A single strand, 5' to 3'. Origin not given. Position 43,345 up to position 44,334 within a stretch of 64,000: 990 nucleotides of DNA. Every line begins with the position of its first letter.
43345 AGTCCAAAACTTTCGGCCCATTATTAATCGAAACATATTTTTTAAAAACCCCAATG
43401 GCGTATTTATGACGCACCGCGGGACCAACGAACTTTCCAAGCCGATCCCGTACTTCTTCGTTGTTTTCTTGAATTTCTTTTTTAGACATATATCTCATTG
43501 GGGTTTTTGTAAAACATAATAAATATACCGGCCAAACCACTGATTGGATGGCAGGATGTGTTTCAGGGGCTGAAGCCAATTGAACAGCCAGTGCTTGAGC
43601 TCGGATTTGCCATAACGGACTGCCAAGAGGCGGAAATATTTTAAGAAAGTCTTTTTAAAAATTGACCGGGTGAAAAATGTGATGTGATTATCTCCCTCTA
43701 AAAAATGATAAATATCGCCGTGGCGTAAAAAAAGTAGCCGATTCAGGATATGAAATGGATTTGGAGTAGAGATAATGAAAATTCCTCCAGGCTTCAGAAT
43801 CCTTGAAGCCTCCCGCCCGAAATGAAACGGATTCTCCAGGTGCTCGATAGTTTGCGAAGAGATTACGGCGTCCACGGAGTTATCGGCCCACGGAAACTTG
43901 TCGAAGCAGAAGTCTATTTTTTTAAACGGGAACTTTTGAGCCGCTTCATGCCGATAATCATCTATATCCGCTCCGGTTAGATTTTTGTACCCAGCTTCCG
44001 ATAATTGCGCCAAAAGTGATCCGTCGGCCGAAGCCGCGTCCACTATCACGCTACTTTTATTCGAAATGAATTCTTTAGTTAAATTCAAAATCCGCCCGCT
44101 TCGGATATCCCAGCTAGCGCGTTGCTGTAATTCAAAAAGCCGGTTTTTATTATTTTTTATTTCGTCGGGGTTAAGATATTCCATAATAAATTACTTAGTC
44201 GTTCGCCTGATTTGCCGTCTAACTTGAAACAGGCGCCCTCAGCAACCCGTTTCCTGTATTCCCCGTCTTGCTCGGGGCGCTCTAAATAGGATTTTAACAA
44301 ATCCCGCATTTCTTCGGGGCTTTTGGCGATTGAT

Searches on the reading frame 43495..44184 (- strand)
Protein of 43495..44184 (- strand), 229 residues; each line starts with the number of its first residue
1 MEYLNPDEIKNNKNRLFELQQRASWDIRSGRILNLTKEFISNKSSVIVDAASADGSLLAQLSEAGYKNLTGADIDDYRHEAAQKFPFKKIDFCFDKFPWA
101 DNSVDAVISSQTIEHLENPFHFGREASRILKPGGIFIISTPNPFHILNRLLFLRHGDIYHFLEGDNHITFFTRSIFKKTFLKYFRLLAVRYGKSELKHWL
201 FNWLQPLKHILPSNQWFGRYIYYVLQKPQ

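Call 42: search_protein_families(library=pfam, proteins=[window:43495-44184:-], max_evalue=0.01)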
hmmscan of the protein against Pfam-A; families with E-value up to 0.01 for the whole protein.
window:43495-44184:- (229 aa): 7 families
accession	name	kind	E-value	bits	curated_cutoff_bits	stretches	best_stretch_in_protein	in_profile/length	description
PF08241.18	Methyltransf_11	-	8.3e-16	58.9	21.2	1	49-138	2-95/95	Methyltransferase domain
PF13489.12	Methyltransf_23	-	5.9e-13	49.3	27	1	35-180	12-154/164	Methyltransferase domain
PF13649.12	Methyltransf_25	-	3.4e-09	37.7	27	1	47-134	1-97/97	Methyltransferase domain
PF13847.12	Methyltransf_31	-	4.6e-09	36.5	27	1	43-146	3-114/145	Methyltransferase domain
PF08242.18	Methyltransf_12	-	1.3e-07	32.6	30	1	49-136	2-98/98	Methyltransferase domain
PF07021.18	MetW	-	0.00055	20.1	21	1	38-157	9-126/193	Methionine biosynthesis protein MetW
PF05148.21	Methyltransf_8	-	0.0039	17.5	27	1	95-139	114-157/219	Hypothetical methyltransferase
